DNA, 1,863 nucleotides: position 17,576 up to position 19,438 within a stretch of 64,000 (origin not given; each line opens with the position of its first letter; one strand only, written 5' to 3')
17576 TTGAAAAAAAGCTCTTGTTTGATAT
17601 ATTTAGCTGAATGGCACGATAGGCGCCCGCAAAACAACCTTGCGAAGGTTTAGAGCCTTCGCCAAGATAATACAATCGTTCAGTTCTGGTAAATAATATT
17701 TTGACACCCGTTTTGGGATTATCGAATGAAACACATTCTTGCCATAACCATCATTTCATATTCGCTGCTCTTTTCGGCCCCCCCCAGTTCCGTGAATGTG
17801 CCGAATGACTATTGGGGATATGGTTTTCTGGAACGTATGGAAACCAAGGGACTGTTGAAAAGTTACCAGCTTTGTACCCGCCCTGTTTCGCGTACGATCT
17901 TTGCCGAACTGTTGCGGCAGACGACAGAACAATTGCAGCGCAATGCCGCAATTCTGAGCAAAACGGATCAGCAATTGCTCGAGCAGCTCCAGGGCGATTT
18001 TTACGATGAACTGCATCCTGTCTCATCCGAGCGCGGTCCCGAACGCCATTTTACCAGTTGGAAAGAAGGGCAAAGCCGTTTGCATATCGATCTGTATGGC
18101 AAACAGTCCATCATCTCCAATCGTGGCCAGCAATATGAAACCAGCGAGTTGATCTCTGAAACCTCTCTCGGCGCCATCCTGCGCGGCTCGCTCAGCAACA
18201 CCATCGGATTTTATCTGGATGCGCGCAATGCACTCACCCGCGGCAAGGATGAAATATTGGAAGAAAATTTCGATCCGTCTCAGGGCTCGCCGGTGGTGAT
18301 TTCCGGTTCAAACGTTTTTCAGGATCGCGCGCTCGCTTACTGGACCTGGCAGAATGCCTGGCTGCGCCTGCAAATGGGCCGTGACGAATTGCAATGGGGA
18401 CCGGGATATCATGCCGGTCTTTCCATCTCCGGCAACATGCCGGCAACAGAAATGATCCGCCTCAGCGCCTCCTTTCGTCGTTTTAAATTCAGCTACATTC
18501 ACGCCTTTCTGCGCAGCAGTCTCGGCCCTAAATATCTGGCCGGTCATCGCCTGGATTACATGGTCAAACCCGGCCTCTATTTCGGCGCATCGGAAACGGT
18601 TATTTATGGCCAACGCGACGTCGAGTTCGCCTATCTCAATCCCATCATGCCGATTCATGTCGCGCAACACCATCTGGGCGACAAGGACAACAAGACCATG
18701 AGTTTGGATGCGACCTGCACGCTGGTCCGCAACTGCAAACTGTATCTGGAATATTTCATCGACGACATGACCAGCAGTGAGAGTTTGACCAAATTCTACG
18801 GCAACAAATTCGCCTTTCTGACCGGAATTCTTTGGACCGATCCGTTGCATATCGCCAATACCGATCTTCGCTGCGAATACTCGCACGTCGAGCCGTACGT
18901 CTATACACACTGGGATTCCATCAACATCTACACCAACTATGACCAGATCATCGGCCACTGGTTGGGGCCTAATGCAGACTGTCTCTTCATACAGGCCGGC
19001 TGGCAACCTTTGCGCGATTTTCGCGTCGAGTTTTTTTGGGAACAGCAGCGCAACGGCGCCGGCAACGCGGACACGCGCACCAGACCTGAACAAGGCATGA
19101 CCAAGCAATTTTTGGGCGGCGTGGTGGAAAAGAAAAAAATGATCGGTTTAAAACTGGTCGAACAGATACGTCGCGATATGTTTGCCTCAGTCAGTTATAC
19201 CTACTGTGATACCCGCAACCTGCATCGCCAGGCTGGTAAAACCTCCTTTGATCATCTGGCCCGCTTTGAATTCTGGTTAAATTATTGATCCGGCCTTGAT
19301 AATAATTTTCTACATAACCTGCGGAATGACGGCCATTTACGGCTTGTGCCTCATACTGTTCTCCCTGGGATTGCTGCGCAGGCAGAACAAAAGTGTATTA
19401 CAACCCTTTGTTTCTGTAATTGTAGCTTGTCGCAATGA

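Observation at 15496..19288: Flippase-like membrane protein and Wzi-like outer-membrane barrel embedded in the GT/radical SAM locus suggest an envelope export route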

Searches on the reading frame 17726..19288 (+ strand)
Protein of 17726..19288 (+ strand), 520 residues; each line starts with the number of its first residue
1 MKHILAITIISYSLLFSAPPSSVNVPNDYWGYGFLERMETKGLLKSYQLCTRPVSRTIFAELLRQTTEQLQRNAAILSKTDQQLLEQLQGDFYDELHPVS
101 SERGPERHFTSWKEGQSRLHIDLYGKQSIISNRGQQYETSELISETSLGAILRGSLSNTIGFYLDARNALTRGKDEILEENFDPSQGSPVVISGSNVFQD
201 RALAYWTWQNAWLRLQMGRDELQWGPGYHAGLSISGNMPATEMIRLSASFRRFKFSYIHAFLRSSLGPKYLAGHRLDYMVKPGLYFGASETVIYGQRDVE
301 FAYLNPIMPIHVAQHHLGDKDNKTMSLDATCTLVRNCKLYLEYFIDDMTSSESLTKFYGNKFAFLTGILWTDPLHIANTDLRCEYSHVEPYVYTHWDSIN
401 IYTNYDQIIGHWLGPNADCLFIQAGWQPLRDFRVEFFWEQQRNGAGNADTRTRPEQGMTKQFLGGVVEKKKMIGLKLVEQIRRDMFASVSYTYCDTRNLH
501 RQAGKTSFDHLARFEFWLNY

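Call 4: search_protein_families(library=pfam, proteins=[window:17726-19288:+], max_evalue=0.01)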
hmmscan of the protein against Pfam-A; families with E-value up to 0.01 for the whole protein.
window:17726-19288:+ (520 aa): 1 family
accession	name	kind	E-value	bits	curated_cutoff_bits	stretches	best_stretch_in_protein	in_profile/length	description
PF14052.12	Caps_assemb_Wzi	-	2.3e-19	70.1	30.1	1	207-506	76-388/392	Capsule assembly protein Wzi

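Call 5: search_protein_families(library=ncbifam, proteins=[window:17726-19288:+], max_evalue=0.01)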
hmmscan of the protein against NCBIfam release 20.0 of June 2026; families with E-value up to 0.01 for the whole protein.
window:17726-19288:+ (520 aa): 0 families

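Call 7: search_solved_structures(query=window:17726-19288:+, max_evalue=1, show_alignments=2)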
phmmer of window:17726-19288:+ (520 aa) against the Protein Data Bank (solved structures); distinct sequences matched with E-value up to 1: 1.
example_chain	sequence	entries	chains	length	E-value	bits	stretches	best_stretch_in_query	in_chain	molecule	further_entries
3zbh_A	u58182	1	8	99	0.24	13.4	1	33-90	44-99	ESXA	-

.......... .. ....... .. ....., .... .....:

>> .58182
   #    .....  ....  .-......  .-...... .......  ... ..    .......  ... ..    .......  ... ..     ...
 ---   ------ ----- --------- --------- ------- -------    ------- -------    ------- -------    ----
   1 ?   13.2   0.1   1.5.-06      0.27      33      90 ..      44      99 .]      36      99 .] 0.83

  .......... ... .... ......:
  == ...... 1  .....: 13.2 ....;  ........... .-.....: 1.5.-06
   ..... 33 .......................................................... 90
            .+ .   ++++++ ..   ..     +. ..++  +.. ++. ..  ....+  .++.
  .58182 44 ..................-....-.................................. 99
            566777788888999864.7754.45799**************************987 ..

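Call 8: find_homologous_proteins(query=window:17726-19288:+, max_evalue=0.001)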
Query window:17726-19288:+ (520 aa): 180 proteins with E <= 0.001 among 5551 candidates; the best 120 are listed.
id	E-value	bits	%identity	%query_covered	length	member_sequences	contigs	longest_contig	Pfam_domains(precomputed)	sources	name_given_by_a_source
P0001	0.0e+0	1222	100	100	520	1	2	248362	PF14052.13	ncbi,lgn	-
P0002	5.3e-296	1001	81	100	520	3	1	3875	PF14052.13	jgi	jgi:hypothetical protein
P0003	2.7e-240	817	67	96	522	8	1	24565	PF14052.13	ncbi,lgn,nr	ncbi:capsule assembly Wzi family protein [bacterium]|nr:capsule assembly Wzi family protein [bacteri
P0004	2.7e-237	807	65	100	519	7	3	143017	PF14052.13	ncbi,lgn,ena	-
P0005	9.4e-232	789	66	97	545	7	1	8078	PF14052.13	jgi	-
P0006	1.1e-227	775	63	99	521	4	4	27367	PF14052.13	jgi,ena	-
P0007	1.4e-221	755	64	97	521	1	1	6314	PF14052.13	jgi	jgi:hypothetical protein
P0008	1.5e-212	725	61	98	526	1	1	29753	PF14052.13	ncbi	-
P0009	2.5e-208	711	60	96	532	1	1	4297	PF14052.13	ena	-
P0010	3.6e-208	711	58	99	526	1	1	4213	PF14052.13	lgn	-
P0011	1.7e-203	695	60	96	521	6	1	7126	PF14052.13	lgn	-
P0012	2.7e-202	691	57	99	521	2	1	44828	PF14052.13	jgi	jgi:hypothetical protein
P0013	2.7e-200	685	59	95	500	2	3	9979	PF14052.13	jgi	-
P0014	9.9e-198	676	56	98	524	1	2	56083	PF14052.13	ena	-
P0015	1.0e-197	676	57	100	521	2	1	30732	PF14052.13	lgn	-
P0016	1.1e-197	676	56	99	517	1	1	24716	PF14052.13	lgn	-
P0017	2.0e-197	675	57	96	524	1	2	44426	PF14052.13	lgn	-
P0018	3.7e-197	674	57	98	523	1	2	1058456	PF14052.13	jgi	jgi:hypothetical protein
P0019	1.6e-196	672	57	96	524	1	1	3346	PF14052.13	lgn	-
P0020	2.5e-196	672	57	99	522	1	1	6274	PF14052.13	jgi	-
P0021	3.3e-194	665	55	100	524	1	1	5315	PF14052.13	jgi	jgi:hypothetical protein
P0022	4.0e-194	664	56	96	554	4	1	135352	PF14052.13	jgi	-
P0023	1.0e-193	663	55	100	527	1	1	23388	PF14052.13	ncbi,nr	ncbi:hypothetical protein JXO59_01600 [candidate division KSB1 bacterium]|nr:hypothetical protein [c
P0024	6.6e-193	660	56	97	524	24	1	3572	PF14052.13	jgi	-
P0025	2.6e-192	658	57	97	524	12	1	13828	PF14052.13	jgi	-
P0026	2.9e-192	658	55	98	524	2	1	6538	PF14052.13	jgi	jgi:hypothetical protein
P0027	1.8e-191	656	56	98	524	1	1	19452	PF14052.13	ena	-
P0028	4.1e-191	654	55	96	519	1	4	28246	PF14052.13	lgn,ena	-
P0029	9.9e-191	653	56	96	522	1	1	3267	PF14052.13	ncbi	-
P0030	1.7e-190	653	55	96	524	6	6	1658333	PF14052.13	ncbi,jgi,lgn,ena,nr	ncbi:MAG TPA: capsule assembly Wzi family protein [bacterium]|nr:capsule assembly Wzi family protein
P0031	1.9e-190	652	55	100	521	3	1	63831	PF14052.13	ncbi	-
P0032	2.2e-190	652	57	96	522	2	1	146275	PF14052.13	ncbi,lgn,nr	ncbi:hypothetical protein JXQ31_19395 [candidate division KSB1 bacterium]|nr:hypothetical protein [c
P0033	3.8e-190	651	56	100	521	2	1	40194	PF14052.13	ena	-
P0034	1.1e-187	643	55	96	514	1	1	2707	PF14052.13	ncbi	-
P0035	2.6e-187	642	55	96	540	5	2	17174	PF14052.13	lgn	-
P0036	2.9e-187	642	55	96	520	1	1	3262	PF14052.13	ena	-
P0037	8.9e-187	640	54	100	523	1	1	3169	PF14052.13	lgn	-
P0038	2.8e-186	639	54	100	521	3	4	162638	PF14052.13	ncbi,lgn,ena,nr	ncbi:MAG TPA: capsule assembly Wzi family protein [bacterium]|nr:capsule assembly Wzi family protein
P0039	1.8e-185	636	54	100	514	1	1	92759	PF14052.13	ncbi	-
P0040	3.3e-184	632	53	99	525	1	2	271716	PF14052.13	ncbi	-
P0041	2.1e-183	629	54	96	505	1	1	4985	PF14052.13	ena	-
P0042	1.3e-182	626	54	99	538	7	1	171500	PF14052.13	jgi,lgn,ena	-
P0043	1.3e-182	626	54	99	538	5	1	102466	PF14052.13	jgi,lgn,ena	-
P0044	1.4e-182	626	53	100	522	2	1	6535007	PF14052.13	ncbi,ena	-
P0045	3.0e-182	625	54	96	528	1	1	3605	PF14052.13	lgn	-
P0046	4.8e-182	625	53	100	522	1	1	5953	PF14052.13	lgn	-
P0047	9.9e-182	624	53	100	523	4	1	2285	PF14052.13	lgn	-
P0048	1.0e-181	624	53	97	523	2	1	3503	PF14052.13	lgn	-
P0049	2.2e-181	622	53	96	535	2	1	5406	PF14052.13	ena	-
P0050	3.8e-181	622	54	95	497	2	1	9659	PF14052.13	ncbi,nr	ncbi:hypothetical protein JXA02_10255 [candidate division KSB1 bacterium]|nr:hypothetical protein [c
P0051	5.9e-181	621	53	100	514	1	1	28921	PF14052.13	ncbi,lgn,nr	ncbi:hypothetical protein JW935_06085 [candidate division KSB1 bacterium]|nr:hypothetical protein [c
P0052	2.1e-180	619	52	100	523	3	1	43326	PF14052.13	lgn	-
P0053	5.9e-179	614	54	96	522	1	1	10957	PF14052.13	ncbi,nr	ncbi:hypothetical protein JW998_09050 [candidate division KSB1 bacterium]|nr:hypothetical protein [c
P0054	6.0e-179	614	54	96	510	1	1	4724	PF14052.13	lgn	-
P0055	9.8e-179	614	51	100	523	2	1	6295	PF14052.13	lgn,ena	-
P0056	3.2e-178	612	54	97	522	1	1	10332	PF14052.13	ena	-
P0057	4.7e-178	611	52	99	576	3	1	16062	PF14052.13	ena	-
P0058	9.3e-176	604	51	99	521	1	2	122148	PF14052.13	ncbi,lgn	-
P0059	2.5e-175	602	55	93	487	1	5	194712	PF14052.13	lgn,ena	-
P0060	5.9e-173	595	51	100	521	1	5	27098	PF14052.13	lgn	-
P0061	1.8e-171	590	59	82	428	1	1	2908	PF14052.13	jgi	jgi:hypothetical protein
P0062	9.3e-171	587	50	100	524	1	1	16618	PF14052.13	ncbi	-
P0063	1.5e-170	587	52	99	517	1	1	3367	PF14052.13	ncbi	-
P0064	2.7e-169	583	52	99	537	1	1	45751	PF14052.13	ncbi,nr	ncbi:hypothetical protein JW992_11420 [candidate division KSB1 bacterium]|nr:hypothetical protein [c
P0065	1.6e-168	580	52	93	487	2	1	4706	PF14052.13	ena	-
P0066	1.2e-167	577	50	99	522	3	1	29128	PF14052.13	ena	-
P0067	6.1e-167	575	50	99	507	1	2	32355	PF14052.13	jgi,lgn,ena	-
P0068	1.1e-166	574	50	96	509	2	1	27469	PF14052.13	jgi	jgi:hypothetical protein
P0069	2.2e-166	573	49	97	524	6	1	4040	PF14052.13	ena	-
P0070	4.6e-166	572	50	96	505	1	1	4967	PF14052.13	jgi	jgi:hypothetical protein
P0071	7.1e-165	568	50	97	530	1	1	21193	PF14052.13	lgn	-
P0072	9.1e-165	568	51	98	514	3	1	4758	PF14052.13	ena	-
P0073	2.6e-163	563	49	100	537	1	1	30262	PF14052.13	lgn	-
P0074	1.2e-158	547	49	100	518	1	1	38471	PF14052.13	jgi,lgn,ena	-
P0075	1.1e-157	544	47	99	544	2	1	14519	PF14052.13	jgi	-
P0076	6.3e-155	535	45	100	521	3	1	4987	PF14052.13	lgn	-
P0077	7.2e-154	532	47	100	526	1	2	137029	PF14052.13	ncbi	-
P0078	1.3e-150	521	47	100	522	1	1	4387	PF14052.13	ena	-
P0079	1.4e-150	521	46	100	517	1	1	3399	PF14052.13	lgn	-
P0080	5.3e-150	519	47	99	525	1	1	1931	PF14052.13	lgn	-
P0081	2.7e-149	516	46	100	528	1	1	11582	PF14052.13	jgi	-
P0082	1.3e-148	514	46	100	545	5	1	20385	PF14052.13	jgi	jgi:hypothetical protein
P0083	6.8e-148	512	46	99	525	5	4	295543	PF14052.13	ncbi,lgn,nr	ncbi:MAG: capsule assembly Wzi family protein [candidate division KSB1 bacterium]|nr:capsule assembl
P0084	8.0e-148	512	47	100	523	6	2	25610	PF14052.13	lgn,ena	-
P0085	1.3e-147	511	45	100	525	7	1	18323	PF14052.13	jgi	-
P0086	2.0e-147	510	47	96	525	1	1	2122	PF14052.13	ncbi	-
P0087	4.8e-147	509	45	100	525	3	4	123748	PF14052.13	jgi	-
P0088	6.4e-146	505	45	99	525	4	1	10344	PF14052.13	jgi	jgi:hypothetical protein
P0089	1.2e-145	504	45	100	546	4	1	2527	PF14052.13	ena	-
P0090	1.3e-145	504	45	99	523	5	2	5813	PF14052.13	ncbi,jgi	-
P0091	1.4e-145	504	46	96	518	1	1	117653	PF14052.13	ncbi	-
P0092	3.3e-145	503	45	96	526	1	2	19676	PF14052.13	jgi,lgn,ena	-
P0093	7.7e-145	502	45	96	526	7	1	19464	PF14052.13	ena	-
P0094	9.8e-145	501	45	100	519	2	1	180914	PF14052.13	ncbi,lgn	-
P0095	1.1e-144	501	46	96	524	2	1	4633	PF14052.13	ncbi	-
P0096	1.7e-144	501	45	100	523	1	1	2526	PF14052.13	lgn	-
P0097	2.6e-144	500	44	100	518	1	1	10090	PF14052.13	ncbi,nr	ncbi:hypothetical protein GF337_12780 [candidate division KSB1 bacterium]|nr:hypothetical protein [c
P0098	9.4e-144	498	44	100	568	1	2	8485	PF14052.13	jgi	-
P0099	2.8e-143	497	46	96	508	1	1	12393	PF14052.13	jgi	-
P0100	4.5e-143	496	45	99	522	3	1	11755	PF14052.13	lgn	-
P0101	4.6e-143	496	45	99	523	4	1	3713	PF14052.13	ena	-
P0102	6.5e-143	495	44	100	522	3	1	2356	PF14052.13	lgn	-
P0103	1.2e-142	495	45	99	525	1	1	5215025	PF14052.13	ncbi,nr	ncbi:MAG: hypothetical protein JSW07_12040 [bacterium]|nr:MAG: hypothetical protein JSW07_12040 [bac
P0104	1.9e-142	494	45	99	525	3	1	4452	PF14052.13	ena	-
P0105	4.8e-142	493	43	99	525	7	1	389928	PF14052.13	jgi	jgi:hypothetical protein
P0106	9.1e-142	492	44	100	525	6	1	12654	PF14052.13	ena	-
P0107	1.1e-141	491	45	99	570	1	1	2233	PF14052.13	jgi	-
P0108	1.2e-141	491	45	98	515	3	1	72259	PF14052.13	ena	-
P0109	1.5e-141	491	45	100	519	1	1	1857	PF14052.13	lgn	-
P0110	3.3e-141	490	44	96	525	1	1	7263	PF14052.13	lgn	-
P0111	3.8e-141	490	45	100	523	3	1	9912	PF14052.13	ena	-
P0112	4.2e-141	489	43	99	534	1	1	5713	PF14052.13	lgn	-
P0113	4.6e-141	489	45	100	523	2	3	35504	PF14052.13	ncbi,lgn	-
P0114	8.2e-141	489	44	100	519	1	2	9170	PF14052.13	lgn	-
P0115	1.5e-140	488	45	96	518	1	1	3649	PF14052.13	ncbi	-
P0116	3.8e-140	486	45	97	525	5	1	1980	PF14052.13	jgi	-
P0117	3.8e-140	486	45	97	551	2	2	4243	PF14052.13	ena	-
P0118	3.3e-139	483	44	99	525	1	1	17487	PF14052.13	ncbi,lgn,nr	ncbi:hypothetical protein JXJ21_26200 [candidate division KSB1 bacterium]|nr:hypothetical protein [c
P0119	3.6e-139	483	44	100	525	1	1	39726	PF14052.13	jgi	jgi:hypothetical protein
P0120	4.0e-139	483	44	99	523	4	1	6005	PF14052.13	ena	-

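Call 10: find_encoding_contigs(protein=P0103, flank=10000, max_places=2)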
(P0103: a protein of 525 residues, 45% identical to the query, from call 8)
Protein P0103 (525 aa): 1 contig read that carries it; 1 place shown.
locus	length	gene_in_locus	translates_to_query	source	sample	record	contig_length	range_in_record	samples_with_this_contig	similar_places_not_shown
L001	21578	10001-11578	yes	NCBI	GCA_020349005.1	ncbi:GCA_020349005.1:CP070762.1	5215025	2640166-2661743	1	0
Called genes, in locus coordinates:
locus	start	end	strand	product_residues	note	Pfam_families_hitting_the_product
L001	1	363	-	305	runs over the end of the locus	PF02729:OTCace_N, PF00185:OTCace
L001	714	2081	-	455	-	PF00493:MCM (faint), PF13191:AAA_16 (weak), PF00004:AAA (weak), PF07728:AAA_5 (weak), PF13401:AAA_22 (faint), PF07724:AAA_2, PF00004:AAA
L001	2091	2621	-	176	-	PF00227:Proteasome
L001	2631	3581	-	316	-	PF01145:Band_7, PF13421:Band_7_1 (faint)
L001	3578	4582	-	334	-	PF01145:Band_7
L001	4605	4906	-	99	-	PF04552:Sigma54_DBD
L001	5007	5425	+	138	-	PF00294:PfkB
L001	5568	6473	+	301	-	PF01073:3Beta_HSD, PF01370:Epimerase, PF02719:Polysacc_synt_2, PF04321:RmlD_sub_bind, PF16363:GDP_Man_Dehyd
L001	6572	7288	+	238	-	PF00535:Glycos_transf_2, PF10111:Glyco_tranf_2_2 (weak), PF13641:Glyco_tranf_2_3 (weak)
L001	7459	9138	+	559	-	PF01642:MM_CoA_mutase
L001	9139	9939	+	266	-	PF05958:tRNA_U5-meth_tr (weak), PF01209:Ubie_methyltran, PF06325:PrmA, PF13489:Methyltransf_23, PF13847:Methyltransf_31, PF08241:Methyltransf_11, PF08242:Methyltransf_12, PF13649:Methyltransf_25, +4 more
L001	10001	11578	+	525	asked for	PF14052:Caps_assemb_Wzi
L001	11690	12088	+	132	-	PF00903:Glyoxalase, PF13468:Glyoxalase_3, PF13669:Glyoxalase_4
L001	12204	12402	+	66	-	PF03618:Kinase-PPPase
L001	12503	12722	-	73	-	-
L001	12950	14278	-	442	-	PF07244:POTRA, PF01103:Omp85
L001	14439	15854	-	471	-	-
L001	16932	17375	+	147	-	-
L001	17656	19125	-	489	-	PF12679:ABC2_membrane_2, PF12698:ABC2_membrane_3, PF10920:DUF2705 (weak), PF12040:DUF3526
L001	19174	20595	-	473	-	PF12679:ABC2_membrane_2, PF12698:ABC2_membrane_3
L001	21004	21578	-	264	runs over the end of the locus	PF00595:PDZ (faint), PF13180:PDZ_2 (weak), PF17820:PDZ_6 (faint), PF13180:PDZ_2 (weak)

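Call 11: find_encoding_contigs(protein=P0044, flank=10000, max_places=2)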
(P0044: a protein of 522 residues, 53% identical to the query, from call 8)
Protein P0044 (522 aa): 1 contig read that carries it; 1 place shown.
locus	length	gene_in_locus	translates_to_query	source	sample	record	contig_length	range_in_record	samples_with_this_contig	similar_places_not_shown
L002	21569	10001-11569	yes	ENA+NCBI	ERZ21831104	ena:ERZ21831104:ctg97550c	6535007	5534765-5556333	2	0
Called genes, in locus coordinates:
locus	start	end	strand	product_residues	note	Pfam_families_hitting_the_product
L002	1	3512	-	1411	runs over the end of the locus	PF13620:CarboxypepD_reg (weak), PF13585:CHU_C (faint), PF13860:FlgD_ig, PF18962:Por_Secre_tail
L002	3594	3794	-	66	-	-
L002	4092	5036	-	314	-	PF14100:DUF6807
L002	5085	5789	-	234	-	PF01464:SLT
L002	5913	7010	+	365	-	PF13506:Glyco_transf_21, PF00535:Glycos_transf_2, PF10111:Glyco_tranf_2_2, PF13641:Glyco_tranf_2_3, PF13632:Glyco_trans_2_3 (weak)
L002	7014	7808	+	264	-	PF05175:MTS (weak), PF13489:Methyltransf_23, PF13847:Methyltransf_31, PF08241:Methyltransf_11, PF08242:Methyltransf_12, PF13649:Methyltransf_25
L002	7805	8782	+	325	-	PF03706:LPG_synthase_TM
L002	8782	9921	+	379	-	PF13506:Glyco_transf_21, PF00535:Glycos_transf_2, PF10111:Glyco_tranf_2_2, PF13641:Glyco_tranf_2_3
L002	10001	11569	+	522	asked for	PF14052:Caps_assemb_Wzi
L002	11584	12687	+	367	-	PF13506:Glyco_transf_21, PF13641:Glyco_tranf_2_3, PF00535:Glycos_transf_2, PF10111:Glyco_tranf_2_2, PF13632:Glyco_trans_2_3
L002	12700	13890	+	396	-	PF13506:Glyco_transf_21, PF13641:Glyco_tranf_2_3, PF00535:Glycos_transf_2, PF10111:Glyco_tranf_2_2, PF13632:Glyco_trans_2_3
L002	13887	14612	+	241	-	PF11306:DUF3108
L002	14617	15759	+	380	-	PF13506:Glyco_transf_21, PF00535:Glycos_transf_2, PF10111:Glyco_tranf_2_2, PF13641:Glyco_tranf_2_3, PF13704:Glyco_tranf_2_4 (weak), PF13632:Glyco_trans_2_3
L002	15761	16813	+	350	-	PF04055:Radical_SAM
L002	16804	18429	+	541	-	-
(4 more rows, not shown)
